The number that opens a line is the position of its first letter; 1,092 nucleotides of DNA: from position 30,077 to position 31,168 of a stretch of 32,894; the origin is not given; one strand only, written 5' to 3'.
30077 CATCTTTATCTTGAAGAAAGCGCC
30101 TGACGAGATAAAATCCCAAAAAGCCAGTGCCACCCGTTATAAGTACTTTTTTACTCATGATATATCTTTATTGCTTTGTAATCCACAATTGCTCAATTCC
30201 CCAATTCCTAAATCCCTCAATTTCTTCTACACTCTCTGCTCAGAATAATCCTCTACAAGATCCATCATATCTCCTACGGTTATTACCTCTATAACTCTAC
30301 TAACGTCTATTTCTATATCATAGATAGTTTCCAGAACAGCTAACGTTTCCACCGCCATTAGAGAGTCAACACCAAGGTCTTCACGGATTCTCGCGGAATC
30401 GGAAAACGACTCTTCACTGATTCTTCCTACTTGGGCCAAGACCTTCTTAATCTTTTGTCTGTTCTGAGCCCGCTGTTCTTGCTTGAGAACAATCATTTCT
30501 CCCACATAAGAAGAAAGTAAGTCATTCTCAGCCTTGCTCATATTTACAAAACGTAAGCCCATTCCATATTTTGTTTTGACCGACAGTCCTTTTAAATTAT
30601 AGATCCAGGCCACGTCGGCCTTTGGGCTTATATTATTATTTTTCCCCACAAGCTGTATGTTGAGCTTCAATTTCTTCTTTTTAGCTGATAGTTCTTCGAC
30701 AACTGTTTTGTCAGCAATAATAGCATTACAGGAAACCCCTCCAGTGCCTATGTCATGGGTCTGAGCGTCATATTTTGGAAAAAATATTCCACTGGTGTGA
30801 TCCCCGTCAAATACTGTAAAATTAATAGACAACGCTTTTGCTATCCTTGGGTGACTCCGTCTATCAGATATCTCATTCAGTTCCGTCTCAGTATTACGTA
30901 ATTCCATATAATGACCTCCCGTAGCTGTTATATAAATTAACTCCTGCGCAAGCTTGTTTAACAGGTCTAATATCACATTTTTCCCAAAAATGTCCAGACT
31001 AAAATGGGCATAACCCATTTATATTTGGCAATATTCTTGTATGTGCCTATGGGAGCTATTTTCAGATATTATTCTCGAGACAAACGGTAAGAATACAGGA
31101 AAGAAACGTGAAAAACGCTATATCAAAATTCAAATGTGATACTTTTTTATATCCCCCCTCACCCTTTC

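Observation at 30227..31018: PilZ-acyl carrier protein fusion: a second-messenger receptor domain covalently joined to a phosphopantetheinyl carrier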

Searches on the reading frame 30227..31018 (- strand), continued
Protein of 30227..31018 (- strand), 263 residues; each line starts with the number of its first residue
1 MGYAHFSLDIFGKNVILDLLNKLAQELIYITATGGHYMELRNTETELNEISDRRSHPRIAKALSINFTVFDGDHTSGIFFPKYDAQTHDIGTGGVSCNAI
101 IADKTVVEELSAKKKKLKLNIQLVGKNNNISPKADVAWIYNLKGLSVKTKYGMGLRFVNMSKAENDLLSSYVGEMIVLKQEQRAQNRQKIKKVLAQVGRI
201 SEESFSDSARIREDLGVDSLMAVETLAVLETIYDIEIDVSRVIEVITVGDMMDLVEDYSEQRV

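Call 58: list_cluster_members(proteins=[P0001, P0030, P0041])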
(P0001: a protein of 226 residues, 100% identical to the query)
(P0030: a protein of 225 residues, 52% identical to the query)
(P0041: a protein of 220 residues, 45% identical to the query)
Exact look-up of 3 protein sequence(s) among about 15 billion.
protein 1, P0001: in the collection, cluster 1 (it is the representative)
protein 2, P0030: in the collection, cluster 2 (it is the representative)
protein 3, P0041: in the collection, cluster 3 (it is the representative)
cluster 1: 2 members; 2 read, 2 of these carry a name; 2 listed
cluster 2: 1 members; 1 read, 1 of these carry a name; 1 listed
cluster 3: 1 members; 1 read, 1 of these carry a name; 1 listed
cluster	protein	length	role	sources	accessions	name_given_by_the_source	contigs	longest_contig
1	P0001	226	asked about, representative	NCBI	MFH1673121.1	MAG: phosphopantetheine-binding protein [Pseudomonadota bacterium]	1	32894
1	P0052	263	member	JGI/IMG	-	acyl carrier protein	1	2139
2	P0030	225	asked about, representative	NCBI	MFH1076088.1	MAG: phosphopantetheine-binding protein [Pseudomonadota bacterium]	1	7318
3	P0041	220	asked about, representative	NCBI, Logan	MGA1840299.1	MAG: PilZ domain-containing protein [bacterium]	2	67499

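Call 61: search_protein_families(library=pfam, proteins=[L007:2-1063:+, L038:6348-7700:+, L007:3198-4370:+], max_evalue=0.1)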
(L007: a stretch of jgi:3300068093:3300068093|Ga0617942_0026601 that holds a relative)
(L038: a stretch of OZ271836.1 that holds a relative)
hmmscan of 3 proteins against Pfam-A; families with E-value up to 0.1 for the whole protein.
L007:2-1063:+ (353 aa): 3 families
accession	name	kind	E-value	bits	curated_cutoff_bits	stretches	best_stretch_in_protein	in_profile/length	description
PF05362.19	Lon_C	-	5.2e-94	314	21.1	1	116-318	1-203/205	Lon protease (S16) C-terminal proteolytic domain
PF22667.2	Lon_lid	-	4.7e-25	87.5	27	1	59-111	1-53/57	Lon protease AAA+ ATPase lid domain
PF13541.12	ChlI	-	4.4e-09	36.7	27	1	160-287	1-121/121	Subunit ChlI of Mg-chelatase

L038:6348-7700:+ (451 aa): 5 families
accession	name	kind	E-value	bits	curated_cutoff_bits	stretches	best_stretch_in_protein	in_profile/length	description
PF12146.15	Hydrolase_4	-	0.003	17.3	27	0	269-316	181-228/239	Serine aminopeptidase, S33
PF03959.19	FSH1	-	0.0057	16.8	21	1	272-321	153-201/211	Serine hydrolase (FSH1)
PF02273.21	Acyl_transf_2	-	0.016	14.9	20.3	1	246-308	162-224/294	Acyl transferase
PF05175.20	MTS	-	0.023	14.8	23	0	415-445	28-58/170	Methyltransferase small domain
PF01135.25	PCMT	-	0.094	12.9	20.3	0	406-437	61-92/210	Protein-L-isoaspartate(D-aspartate) O-methyltransferase (PCMT)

L007:3198-4370:+ (390 aa): 8 families
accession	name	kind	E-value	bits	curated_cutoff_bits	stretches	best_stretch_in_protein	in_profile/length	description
PF08241.18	Methyltransf_11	-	2.6e-08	34.8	21.2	1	227-273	50-93/95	Methyltransferase domain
PF07238.19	PilZ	-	1.9e-07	31.8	22.5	1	15-135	1-100/102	PilZ domain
PF01209.24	Ubie_methyltran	-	1.4e-06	28.3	20.1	1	230-354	108-221/233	ubiE/COQ5 methyltransferase family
PF13489.12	Methyltransf_23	-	2.9e-06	27.6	27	1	228-350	64-163/164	Methyltransferase domain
PF13649.12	Methyltransf_25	-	7.1e-06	27.1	27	1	227-271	54-97/97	Methyltransferase domain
PF08242.18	Methyltransf_12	-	0.0012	20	30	1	234-273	64-98/98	Methyltransferase domain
PF20922.3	Anamorsin_N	-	0.0048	17.1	27.1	1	235-278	48-90/163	Anamorsin, N-terminal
PF13847.12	Methyltransf_31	-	0.014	15.5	27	1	228-292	63-127/145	Methyltransferase domain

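Call 70: predict_structure(alignment_id=A5)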
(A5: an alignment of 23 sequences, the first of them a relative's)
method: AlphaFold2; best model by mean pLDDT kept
length: 220 residues; sequences in the alignment: 23
mean_pLDDT: 76.1   pTM: 0.63
mean pLDDT of the five models: 76.1, 75.9, 72.2, 71.9, 66.4
residues with pLDDT >= 90: 6; 70-90: 165; 50-70: 31; < 50: 18
segments of 3 or more residues with pLDDT < 50: 1-12, 29-34
pLDDT, mean of each block of 10 residues (from residue 1): 36 55 58 59 81 84 83 84 86 78 79 89 88 85 87 83 79 75 81 70 82 72
secondary structure, 60 per line:
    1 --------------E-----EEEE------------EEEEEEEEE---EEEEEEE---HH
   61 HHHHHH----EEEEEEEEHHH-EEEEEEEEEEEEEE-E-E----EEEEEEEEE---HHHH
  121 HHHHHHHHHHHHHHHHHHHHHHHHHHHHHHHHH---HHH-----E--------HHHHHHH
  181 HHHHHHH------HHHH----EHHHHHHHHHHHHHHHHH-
elements in order: E21-24 E37-45 E49-55 H59-66 E71-78 E83-96 E105-113 H117-153 H174-187 H194-197 H203-219

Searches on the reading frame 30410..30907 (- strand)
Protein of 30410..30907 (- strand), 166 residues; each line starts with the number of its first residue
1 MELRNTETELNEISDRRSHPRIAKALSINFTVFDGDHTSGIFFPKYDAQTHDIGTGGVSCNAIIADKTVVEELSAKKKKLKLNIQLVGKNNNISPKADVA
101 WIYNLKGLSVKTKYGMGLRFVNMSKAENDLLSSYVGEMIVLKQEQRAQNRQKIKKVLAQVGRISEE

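Call 26: search_protein_representatives(protein=window:30410-30907:-)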
Query: 166 residues. Proteins with E-value up to 0.001 (for the whole library): 10; up to 1e-10: 5; up to 1e-30: 1. The best 10 are listed.
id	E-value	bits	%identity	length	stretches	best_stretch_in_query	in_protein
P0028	1.2e-45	171.4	54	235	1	3-163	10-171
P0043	3.3e-18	82.3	31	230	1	14-163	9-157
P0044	1.0e-15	74.2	39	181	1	56-164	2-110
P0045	1.3e-12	64.1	30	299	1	1-152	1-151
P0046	6.6e-12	61.8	30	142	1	13-140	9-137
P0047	2.3e-06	43.9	29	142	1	14-135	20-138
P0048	1.0e-04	38.5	29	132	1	15-135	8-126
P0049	1.1e-04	38.4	29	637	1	15-141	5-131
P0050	4.5e-04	36.4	34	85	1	64-137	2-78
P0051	5.4e-04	36.2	26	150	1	15-142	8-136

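Call 27: search_protein_families(library=pfam, proteins=[P0043, P0044, P0045, P0046, P0047, P0048, P0049, P0050, P0051], max_evalue=0.01)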
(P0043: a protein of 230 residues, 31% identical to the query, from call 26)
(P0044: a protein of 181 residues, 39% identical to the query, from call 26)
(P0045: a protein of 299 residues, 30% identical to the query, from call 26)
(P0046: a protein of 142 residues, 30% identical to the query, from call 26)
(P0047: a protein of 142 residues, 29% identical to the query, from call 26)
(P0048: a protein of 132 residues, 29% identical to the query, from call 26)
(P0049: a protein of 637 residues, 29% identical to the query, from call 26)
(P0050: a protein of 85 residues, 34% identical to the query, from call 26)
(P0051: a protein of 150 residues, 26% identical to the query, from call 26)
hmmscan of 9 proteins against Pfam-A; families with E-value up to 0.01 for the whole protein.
P0043 (230 aa): 2 families
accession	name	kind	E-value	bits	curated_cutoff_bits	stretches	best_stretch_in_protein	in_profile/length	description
PF00550.31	PP-binding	-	1.3e-09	38.6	20.8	1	146-209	2-64/67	Phosphopantetheine attachment site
PF07238.19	PilZ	-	0.0024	18.6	22.5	1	10-130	1-101/102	PilZ domain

P0044 (181 aa): 1 family
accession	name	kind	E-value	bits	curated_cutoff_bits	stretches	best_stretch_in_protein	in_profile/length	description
PF00550.31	PP-binding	-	8.9e-10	39.1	20.8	1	98-164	2-67/67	Phosphopantetheine attachment site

P0045 (299 aa): 3 families
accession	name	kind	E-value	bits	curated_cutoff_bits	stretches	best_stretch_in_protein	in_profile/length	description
PF13279.12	4HBT_2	-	4.2e-14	53.5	25.5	1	160-277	3-121/122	Thioesterase-like superfamily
PF07238.19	PilZ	-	1.1e-09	39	22.5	1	15-134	1-100/102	PilZ domain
PF03061.28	4HBT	-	0.0076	17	20.6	0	167-249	2-77/79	Thioesterase superfamily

P0046 (142 aa): 1 family
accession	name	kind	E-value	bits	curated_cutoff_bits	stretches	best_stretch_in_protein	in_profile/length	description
PF07238.19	PilZ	-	7.1e-09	36.4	22.5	1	11-133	1-101/102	PilZ domain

P0047 (142 aa): 1 family
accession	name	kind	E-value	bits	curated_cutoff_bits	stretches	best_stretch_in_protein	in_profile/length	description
PF07238.19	PilZ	-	3.7e-12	46.9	22.5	1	21-139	1-101/102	PilZ domain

P0048 (132 aa): 1 family
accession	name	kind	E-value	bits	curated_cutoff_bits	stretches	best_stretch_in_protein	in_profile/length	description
PF07238.19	PilZ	-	3.1e-09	37.5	22.5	1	8-126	1-100/102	PilZ domain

P0049 (637 aa): 2 families
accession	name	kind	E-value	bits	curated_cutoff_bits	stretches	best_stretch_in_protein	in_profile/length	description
PF07238.19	PilZ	-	2.6e-08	34.5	22.5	1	5-125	1-100/102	PilZ domain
PF17078.10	SHE3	-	7.6e-05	23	30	1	146-263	12-120/228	SWI5-dependent HO expression protein 3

P0050 (85 aa): 1 family
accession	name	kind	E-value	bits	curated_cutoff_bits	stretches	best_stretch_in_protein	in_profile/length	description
PF07238.19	PilZ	-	0.0015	19.3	22.5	1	10-77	42-101/102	PilZ domain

P0051 (150 aa): 1 family
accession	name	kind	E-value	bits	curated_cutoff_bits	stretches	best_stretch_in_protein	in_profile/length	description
PF07238.19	PilZ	-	1.2e-10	42.1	22.5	1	8-130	1-101/102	PilZ domain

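Call 44: find_encoding_contigs(protein=P0045, flank=8000, max_places=2)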
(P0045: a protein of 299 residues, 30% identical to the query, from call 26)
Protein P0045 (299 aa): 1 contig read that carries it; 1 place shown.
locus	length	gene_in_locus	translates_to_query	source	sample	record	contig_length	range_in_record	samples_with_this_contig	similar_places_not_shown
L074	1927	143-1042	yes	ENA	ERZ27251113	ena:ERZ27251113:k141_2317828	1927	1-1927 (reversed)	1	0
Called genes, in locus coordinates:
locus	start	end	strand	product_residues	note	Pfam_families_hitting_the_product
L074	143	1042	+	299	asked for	PF07238:PilZ, PF13279:4HBT_2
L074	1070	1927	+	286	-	?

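Call 45: find_encoding_contigs(protein=P0043, flank=8000, max_places=2)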
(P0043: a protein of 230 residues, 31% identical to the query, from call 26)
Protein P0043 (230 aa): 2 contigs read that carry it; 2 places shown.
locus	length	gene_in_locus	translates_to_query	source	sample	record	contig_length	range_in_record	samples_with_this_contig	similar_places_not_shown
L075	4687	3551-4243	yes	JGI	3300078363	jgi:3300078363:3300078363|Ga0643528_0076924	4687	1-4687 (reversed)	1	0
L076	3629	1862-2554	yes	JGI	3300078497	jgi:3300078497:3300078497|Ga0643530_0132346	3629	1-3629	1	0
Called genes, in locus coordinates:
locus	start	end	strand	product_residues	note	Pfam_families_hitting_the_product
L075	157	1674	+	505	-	PF17092:PCB_OB (faint), PF00575:S1 (weak), PF21710:Spt6_S1 (faint), PF00575:S1, PF23459:S1_RRP5, PF00575:S1, PF23459:S1_RRP5, PF00575:S1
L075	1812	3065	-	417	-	PF00579:tRNA-synt_1b, PF22421:SYY_C-terminal, PF01479:S4 (weak)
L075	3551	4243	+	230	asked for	PF00550:PP-binding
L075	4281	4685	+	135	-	?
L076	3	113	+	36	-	?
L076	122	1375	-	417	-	PF00579:tRNA-synt_1b, PF22421:SYY_C-terminal, PF01479:S4 (weak)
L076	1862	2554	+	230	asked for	PF00550:PP-binding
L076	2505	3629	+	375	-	?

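Call 48: search_protein_families(library=pfam, proteins=[L074:1070-1927:+, L076:2505-3629:+], max_evalue=0.001)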
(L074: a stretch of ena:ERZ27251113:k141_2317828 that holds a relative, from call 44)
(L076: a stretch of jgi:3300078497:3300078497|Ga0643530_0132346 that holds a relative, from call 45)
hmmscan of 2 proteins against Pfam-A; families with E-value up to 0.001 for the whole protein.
L074:1070-1927:+ (286 aa): 1 family
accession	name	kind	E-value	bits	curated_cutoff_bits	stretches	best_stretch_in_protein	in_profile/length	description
PF16927.11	HisKA_7TM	-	1.6e-09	38.3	28.6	1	9-222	3-222/224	N-terminal 7TM region of histidine kinase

L076:2505-3629:+ (375 aa): 6 families
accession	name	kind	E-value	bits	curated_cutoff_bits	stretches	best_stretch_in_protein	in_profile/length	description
PF07993.18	NAD_binding_4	-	7.1e-55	186.4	20.1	1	39-280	1-258/258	Male sterility protein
PF01370.27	Epimerase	-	1.9e-13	50.8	20.9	1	37-286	1-227/240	NAD dependent epimerase/dehydratase family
PF01073.25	3Beta_HSD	-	1.7e-08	34.3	22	1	39-247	2-198/280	3-beta hydroxysteroid dehydrogenase/isomerase family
PF04321.23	RmlD_sub_bind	-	1.4e-05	24.8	27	1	37-241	3-162/287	RmlD substrate binding domain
PF16363.11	GDP_Man_Dehyd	-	2.1e-05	24.6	27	1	38-217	1-169/332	GDP-mannose 4,6 dehydratase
PF08659.16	KR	-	3.8e-05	24.1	22.6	1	36-135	2-93/180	KR domain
